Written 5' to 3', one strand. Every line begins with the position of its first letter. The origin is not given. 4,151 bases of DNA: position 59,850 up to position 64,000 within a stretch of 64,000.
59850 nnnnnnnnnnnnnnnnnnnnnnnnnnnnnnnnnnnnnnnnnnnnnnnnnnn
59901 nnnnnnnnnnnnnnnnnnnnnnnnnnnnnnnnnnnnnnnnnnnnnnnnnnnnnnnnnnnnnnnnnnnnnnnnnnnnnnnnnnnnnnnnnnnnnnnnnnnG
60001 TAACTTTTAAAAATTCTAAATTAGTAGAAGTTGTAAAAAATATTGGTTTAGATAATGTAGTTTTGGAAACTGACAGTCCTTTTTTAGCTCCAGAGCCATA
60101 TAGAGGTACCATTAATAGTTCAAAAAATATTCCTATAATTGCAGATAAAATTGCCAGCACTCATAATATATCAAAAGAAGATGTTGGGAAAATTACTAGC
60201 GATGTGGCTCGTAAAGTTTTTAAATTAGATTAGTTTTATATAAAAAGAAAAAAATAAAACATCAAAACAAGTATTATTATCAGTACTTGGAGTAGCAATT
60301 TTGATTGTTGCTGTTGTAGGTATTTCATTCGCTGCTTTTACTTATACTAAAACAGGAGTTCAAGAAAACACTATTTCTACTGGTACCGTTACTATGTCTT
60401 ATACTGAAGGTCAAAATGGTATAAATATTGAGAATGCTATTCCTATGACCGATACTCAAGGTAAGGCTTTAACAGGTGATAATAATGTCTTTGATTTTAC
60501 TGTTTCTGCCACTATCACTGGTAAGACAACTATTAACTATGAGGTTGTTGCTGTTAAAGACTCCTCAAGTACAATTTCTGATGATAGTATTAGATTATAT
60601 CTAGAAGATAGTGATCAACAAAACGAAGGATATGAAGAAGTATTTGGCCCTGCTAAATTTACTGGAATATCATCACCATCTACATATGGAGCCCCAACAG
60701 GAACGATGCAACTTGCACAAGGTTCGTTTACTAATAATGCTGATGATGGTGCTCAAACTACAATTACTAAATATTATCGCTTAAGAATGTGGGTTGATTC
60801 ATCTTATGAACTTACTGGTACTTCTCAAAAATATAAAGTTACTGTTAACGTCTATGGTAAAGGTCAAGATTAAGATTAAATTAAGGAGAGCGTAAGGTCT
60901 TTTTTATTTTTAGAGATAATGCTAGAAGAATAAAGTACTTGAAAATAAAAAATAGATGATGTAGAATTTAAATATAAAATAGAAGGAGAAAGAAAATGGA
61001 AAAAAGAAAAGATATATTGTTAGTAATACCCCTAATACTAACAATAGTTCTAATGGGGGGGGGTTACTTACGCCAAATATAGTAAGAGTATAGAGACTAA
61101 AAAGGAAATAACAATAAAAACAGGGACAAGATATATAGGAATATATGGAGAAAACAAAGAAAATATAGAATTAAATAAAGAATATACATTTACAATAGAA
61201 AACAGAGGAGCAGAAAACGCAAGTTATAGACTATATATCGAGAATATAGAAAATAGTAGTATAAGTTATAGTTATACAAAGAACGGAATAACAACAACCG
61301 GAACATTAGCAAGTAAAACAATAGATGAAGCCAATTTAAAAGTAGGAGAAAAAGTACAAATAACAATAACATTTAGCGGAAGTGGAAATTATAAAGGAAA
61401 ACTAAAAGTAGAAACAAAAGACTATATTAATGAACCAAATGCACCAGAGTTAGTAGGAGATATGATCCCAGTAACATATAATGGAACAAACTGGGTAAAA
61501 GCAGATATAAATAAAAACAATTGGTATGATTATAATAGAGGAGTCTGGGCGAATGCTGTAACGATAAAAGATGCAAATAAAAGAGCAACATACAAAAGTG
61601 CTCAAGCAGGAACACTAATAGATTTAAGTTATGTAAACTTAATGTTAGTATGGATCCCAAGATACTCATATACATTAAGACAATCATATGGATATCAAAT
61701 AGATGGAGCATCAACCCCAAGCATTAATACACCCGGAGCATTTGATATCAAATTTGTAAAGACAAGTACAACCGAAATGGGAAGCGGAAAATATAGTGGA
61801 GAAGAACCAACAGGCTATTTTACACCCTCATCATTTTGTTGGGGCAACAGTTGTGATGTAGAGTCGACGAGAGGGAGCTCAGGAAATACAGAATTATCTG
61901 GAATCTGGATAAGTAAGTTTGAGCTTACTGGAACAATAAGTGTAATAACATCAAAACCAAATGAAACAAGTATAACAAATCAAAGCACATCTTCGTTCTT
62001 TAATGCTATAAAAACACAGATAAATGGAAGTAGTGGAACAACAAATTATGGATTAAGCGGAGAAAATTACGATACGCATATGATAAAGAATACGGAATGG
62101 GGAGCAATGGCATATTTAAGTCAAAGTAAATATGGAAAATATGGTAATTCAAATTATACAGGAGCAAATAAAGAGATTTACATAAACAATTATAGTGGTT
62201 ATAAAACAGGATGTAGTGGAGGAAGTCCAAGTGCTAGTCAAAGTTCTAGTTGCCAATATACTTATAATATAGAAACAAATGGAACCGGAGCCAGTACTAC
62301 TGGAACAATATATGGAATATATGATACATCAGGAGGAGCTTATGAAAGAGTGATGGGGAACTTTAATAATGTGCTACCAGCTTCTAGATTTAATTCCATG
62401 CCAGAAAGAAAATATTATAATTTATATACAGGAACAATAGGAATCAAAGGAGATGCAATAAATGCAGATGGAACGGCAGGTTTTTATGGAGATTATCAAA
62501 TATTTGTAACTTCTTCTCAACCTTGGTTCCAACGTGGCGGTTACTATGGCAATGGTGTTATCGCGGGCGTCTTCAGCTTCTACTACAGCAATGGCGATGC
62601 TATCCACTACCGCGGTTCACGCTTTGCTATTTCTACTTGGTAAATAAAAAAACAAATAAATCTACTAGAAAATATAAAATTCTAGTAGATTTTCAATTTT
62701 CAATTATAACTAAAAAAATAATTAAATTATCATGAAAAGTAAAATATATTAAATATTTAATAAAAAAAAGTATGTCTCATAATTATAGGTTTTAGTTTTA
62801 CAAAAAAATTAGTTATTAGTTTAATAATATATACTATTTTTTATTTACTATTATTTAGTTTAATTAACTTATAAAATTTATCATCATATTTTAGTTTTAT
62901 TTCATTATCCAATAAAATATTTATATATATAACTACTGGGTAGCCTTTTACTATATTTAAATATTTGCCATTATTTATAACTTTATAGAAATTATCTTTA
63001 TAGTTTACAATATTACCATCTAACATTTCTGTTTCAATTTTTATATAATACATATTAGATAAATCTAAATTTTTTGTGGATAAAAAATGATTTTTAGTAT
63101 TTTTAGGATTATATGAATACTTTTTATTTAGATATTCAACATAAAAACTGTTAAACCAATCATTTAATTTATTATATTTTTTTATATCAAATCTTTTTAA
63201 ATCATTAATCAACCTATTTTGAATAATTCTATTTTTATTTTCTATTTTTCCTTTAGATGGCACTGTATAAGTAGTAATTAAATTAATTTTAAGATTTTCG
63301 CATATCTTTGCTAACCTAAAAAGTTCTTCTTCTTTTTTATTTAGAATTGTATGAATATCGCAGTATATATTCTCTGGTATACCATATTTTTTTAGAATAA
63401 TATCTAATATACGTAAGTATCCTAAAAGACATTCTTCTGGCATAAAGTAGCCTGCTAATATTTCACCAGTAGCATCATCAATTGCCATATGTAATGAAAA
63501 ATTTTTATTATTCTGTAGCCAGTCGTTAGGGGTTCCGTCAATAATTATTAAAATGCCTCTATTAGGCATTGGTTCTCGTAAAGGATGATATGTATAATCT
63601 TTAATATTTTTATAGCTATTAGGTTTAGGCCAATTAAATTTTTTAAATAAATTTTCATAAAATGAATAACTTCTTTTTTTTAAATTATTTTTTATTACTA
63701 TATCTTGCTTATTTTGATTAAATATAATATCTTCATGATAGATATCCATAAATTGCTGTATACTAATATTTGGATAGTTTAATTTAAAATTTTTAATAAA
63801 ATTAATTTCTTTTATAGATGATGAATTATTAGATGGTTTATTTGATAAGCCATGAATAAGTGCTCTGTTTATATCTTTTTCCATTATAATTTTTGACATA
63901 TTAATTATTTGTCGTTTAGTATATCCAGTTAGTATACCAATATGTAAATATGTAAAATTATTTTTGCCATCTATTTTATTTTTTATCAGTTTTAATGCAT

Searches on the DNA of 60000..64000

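Call 87: search_rna_families(source=window, start=60000, end=64000, threshold=gathering)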
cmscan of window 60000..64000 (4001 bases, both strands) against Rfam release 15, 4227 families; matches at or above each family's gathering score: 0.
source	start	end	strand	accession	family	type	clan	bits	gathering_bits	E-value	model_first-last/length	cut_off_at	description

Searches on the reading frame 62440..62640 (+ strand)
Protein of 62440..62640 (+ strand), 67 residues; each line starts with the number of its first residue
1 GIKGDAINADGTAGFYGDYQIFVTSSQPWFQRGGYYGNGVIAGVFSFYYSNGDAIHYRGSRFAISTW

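Call 32: find_homologous_proteins(query=window:62440-62640:+, max_evalue=10)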
Query seq(67 aa): no candidate shares three 5-residue words with the query. No homologue found.

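Call 42: search_protein_representatives(protein=window:62440-62640:+)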
Query: 67 residues. Proteins with E-value up to 0.001 (for the whole library): 195; up to 1e-10: 1; up to 1e-30: 0. The best 150 are listed.
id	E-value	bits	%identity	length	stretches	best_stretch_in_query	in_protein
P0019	3.3e-13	65.6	60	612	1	1-67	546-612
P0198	3.5e-10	56.0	47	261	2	2-67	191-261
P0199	9.5e-10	54.7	54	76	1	1-59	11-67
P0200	2.1e-09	53.6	51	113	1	1-53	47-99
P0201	3.3e-09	53.0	59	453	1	4-66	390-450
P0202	9.9e-09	51.5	48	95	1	2-67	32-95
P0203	2.0e-08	50.5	56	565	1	10-66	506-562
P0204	3.5e-08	49.7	55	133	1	5-57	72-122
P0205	3.8e-08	49.6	40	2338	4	14-55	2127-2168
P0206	7.4e-08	48.7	47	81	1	7-65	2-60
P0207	7.5e-08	48.7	55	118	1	12-64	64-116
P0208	8.9e-08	48.4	43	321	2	11-53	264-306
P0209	1.0e-07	48.2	52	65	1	15-64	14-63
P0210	1.1e-07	48.1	54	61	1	12-61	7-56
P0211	1.5e-07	47.7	57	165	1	3-62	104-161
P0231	6.6e-06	42.5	45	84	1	12-64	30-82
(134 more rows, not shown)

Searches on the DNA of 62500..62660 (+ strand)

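Call 78: search_dna_similar(query=window:62500-62660:+, collection=phages, mode=distant, max_evalue=0.01, max_rows=8)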
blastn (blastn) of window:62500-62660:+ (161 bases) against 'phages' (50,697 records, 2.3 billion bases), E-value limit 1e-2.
No match.

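Call 79: search_dna_similar(query=window:62500-62660:+, collection=plasmids, mode=distant, max_evalue=0.01, max_rows=8)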
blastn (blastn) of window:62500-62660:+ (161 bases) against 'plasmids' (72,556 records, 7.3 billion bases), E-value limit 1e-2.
No match.
